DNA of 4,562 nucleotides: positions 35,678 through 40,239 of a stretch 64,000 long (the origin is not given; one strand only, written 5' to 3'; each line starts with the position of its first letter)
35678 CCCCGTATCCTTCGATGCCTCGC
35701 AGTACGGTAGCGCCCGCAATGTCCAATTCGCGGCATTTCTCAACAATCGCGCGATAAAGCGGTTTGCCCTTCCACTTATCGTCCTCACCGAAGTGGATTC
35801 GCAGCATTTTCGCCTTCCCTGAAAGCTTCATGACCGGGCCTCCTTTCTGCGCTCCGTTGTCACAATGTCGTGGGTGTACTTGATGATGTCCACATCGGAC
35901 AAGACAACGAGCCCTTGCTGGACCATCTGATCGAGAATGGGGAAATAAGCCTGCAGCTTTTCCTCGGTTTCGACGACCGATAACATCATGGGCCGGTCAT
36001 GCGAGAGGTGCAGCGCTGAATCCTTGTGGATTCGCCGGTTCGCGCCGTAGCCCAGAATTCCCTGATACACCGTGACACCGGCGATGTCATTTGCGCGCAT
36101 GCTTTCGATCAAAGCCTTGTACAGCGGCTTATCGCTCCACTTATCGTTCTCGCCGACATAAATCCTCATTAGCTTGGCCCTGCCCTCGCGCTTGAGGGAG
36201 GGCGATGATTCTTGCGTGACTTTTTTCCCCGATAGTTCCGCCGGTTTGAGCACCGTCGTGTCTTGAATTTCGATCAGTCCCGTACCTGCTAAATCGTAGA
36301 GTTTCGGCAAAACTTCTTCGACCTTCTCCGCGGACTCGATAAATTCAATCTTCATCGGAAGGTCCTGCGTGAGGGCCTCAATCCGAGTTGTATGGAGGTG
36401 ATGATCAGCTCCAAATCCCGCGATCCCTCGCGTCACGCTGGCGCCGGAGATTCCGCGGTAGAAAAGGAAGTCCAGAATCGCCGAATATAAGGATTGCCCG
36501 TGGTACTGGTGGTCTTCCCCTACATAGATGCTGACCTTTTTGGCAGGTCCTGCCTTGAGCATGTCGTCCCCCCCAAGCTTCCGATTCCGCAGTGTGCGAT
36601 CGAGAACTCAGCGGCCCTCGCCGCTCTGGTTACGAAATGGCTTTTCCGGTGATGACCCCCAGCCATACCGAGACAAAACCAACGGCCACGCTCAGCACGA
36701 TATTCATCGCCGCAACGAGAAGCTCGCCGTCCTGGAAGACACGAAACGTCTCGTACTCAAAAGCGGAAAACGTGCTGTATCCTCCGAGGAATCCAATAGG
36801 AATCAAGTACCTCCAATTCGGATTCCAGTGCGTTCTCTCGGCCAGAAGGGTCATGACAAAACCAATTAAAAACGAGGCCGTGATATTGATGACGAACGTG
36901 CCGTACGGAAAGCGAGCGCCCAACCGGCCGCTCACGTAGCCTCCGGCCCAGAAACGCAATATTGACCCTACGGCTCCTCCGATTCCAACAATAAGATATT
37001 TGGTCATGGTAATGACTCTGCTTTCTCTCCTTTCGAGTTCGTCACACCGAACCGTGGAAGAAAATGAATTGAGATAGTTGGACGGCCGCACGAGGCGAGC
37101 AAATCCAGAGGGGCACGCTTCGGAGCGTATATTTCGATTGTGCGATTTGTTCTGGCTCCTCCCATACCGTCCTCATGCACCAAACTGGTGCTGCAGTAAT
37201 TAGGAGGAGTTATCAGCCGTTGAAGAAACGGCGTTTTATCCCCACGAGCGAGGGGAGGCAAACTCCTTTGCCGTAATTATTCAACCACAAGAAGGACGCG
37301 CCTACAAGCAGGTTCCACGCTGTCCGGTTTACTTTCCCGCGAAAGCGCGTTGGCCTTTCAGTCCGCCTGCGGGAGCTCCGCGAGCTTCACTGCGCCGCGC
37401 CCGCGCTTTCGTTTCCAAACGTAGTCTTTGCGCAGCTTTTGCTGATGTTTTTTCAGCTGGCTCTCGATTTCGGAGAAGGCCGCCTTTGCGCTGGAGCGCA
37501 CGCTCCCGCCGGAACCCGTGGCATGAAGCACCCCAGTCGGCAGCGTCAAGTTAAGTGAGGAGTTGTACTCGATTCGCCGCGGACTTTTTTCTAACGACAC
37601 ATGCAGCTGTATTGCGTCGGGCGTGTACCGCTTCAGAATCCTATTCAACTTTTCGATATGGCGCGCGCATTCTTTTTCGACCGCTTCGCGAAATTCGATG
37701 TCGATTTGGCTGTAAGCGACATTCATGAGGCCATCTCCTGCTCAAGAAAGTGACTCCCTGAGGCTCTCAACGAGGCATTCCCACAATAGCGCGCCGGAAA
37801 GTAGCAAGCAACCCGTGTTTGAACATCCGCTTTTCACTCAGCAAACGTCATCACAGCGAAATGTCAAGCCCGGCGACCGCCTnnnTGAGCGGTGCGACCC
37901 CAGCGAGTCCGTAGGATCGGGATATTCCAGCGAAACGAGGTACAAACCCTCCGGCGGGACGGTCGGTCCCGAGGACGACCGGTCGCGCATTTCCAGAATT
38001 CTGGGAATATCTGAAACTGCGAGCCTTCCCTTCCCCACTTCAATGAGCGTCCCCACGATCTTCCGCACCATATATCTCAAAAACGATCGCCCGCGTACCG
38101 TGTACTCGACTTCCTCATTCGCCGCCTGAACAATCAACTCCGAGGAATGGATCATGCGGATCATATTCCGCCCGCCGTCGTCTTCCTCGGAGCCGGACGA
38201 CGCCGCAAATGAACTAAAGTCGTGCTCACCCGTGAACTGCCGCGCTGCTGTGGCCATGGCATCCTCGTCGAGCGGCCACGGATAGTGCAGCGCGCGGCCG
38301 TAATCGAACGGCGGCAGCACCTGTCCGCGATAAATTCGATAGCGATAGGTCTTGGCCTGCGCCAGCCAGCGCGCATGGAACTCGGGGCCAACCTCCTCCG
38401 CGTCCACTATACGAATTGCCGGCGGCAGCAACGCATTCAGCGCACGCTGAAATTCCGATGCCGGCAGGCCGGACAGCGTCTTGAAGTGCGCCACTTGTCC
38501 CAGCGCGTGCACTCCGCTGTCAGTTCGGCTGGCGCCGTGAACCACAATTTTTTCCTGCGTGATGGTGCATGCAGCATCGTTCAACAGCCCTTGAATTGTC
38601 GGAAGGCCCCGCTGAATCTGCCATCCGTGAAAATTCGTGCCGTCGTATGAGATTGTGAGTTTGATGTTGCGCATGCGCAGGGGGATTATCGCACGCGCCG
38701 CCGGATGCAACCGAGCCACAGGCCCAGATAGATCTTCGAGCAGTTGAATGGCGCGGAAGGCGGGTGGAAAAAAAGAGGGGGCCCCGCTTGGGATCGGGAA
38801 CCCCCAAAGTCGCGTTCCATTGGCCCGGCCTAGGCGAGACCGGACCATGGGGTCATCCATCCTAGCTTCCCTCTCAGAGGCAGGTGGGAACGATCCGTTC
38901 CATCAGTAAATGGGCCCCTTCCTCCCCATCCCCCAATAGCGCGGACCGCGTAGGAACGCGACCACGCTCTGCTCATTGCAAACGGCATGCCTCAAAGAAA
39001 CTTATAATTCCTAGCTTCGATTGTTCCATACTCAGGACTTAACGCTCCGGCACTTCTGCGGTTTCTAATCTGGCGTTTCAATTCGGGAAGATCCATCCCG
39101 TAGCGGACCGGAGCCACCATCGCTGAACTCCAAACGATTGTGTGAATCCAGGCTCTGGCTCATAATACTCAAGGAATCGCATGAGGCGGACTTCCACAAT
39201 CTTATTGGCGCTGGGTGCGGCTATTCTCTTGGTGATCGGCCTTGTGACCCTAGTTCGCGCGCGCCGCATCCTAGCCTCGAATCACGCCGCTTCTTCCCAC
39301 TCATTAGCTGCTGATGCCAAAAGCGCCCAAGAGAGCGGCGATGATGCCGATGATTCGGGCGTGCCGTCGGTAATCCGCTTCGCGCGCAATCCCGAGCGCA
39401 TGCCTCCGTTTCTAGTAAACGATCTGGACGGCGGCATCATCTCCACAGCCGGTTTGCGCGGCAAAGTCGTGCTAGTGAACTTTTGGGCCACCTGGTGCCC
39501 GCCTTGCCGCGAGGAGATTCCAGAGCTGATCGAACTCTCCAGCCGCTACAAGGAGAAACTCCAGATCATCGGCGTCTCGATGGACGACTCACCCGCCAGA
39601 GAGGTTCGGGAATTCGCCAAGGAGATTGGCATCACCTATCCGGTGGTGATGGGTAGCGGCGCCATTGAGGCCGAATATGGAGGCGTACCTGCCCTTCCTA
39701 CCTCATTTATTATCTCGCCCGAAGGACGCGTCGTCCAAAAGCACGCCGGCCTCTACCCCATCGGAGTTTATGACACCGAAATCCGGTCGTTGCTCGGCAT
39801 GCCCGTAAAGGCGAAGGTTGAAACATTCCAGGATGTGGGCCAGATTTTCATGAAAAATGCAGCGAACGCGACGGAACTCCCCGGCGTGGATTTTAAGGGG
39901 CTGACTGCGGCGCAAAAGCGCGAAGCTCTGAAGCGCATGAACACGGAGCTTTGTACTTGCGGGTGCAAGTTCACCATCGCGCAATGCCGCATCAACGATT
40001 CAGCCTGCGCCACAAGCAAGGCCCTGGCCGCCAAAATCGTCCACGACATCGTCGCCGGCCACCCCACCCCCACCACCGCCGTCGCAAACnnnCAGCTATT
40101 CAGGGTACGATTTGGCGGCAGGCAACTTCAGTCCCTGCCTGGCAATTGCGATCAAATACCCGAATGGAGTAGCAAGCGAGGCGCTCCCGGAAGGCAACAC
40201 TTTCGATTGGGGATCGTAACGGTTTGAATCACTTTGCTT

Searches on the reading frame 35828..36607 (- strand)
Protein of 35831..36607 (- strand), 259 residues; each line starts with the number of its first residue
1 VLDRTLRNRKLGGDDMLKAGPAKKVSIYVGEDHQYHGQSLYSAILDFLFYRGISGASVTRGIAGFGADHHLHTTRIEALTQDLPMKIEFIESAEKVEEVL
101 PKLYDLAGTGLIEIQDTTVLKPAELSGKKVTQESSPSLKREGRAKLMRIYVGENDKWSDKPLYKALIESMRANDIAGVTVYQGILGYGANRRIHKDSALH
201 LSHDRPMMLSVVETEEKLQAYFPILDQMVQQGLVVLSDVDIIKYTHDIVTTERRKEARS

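Call 69: search_protein_families(library=pfam, proteins=[window:35831-36607:-], max_evalue=0.001)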
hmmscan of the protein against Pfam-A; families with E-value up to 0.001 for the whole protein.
window:35831-36607:- (259 aa): 2 families
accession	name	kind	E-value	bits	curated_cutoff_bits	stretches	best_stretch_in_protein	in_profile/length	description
PF02641.20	DUF190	-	1e-64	215.3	23.4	2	145-241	1-97/97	Uncharacterized ACR, COG1993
PF00543.27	P-II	-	1.2e-08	35.7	25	0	164-242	14-98/102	Nitrogen regulatory protein P-II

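Call 85: find_encoding_contigs(protein=window:35828-36562:-, flank=6000, max_places=6)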
Protein window:35828-36562:- (244 aa): 2 contigs read that carry it; 2 places shown.
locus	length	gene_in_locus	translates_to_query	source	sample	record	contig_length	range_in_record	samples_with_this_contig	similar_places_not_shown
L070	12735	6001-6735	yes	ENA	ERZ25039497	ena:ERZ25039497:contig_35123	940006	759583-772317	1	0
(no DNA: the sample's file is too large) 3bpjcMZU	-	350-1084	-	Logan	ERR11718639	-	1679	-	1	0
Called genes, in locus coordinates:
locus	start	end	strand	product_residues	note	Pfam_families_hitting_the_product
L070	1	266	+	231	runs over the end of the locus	PF08534:Redoxin, PF00255:GSHPx (weak), PF00578:AhpC-TSA, PF00085:Thioredoxin (weak), PF13098:Thioredoxin_2 (weak), PF13905:Thioredoxin_8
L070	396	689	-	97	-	PF07045:DUF1330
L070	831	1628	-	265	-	PF00106:adh_short, PF08659:KR (weak), PF01370:Epimerase, PF13460:NAD_binding_10 (weak), PF13561:adh_short_C2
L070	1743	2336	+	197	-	PF00440:TetR_N, PF16859:TetR_C_11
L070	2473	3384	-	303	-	PF00578:AhpC-TSA, PF08534:Redoxin, PF13098:Thioredoxin_2 (weak), PF00085:Thioredoxin, PF13905:Thioredoxin_8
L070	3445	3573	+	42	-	-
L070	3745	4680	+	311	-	PF01416:PseudoU_synth_1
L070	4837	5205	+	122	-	PF02482:Ribosomal_S30AE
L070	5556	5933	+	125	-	PF02537:CRCB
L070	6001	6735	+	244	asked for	PF02641:DUF190, PF00543:P-II (faint), PF02641:DUF190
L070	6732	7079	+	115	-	PF02641:DUF190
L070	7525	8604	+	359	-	PF02562:PhoH, PF13245:AAA_19 (weak), PF13604:AAA_30 (weak)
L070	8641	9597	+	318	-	PF03308:MeaB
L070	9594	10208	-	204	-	-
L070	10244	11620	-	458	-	-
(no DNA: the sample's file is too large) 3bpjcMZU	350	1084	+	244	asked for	PF02641:DUF190, PF00543:P-II (faint), PF02641:DUF190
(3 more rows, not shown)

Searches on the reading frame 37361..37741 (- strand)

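Call 69: search_protein_families(library=pfam, proteins=[window:37361-37741:-], max_evalue=0.001)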
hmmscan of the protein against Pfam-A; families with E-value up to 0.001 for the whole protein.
window:37361-37741:- (127 aa): 1 family
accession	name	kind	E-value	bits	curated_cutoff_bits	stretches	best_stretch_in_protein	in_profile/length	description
PF02482.25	Ribosomal_S30AE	-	1.8e-08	35.4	23.7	1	12-104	5-88/88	Sigma 54 modulation protein / S30EA ribosomal protein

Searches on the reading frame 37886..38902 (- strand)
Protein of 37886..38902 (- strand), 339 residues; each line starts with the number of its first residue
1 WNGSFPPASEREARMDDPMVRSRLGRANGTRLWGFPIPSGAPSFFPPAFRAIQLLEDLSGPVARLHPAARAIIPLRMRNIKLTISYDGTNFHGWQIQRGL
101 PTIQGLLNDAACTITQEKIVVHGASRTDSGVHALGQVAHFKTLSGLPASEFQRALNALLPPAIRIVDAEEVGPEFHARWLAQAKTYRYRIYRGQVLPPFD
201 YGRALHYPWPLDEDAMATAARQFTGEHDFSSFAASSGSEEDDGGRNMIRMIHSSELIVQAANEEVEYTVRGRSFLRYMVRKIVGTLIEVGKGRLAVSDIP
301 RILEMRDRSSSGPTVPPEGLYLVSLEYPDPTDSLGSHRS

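Call 69: search_protein_families(library=pfam, proteins=[window:37886-38902:-], max_evalue=0.001)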
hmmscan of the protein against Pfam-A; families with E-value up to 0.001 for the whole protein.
window:37886-38902:- (339 aa): 1 family
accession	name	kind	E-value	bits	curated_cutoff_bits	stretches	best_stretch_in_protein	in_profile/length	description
PF01416.25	PseudoU_synth_1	-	1.1e-38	132.5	23.3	2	219-328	1-108/108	tRNA pseudouridine synthase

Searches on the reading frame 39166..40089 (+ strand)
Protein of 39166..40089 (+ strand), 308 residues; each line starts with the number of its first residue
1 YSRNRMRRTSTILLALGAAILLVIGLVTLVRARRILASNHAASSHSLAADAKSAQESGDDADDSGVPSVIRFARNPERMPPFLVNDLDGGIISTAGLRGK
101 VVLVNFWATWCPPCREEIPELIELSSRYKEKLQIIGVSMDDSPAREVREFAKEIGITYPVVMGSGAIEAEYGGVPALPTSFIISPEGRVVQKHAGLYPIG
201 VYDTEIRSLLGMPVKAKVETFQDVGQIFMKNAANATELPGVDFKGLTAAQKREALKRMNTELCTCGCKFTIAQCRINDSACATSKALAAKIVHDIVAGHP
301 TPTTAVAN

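Call 69: search_protein_families(library=pfam, proteins=[window:39166-40089:+], max_evalue=0.001)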
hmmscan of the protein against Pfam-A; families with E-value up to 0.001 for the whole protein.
window:39166-40089:+ (308 aa): 5 families
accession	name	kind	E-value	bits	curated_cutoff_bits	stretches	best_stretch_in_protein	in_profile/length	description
PF00578.27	AhpC-TSA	-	5.3e-23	81.7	26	1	78-191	4-123/124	AhpC/TSA family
PF08534.16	Redoxin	-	1.7e-20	73.7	26.6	1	78-195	5-134/148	Redoxin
PF13905.12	Thioredoxin_8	-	4.1e-13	49.9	27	1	99-189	1-94/94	Thioredoxin-like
PF00085.26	Thioredoxin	-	3.2e-09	37.2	23.5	1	100-144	19-63/103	Thioredoxin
PF13098.12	Thioredoxin_2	-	9.6e-05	23.1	27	1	98-198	4-96/104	Thioredoxin-like domain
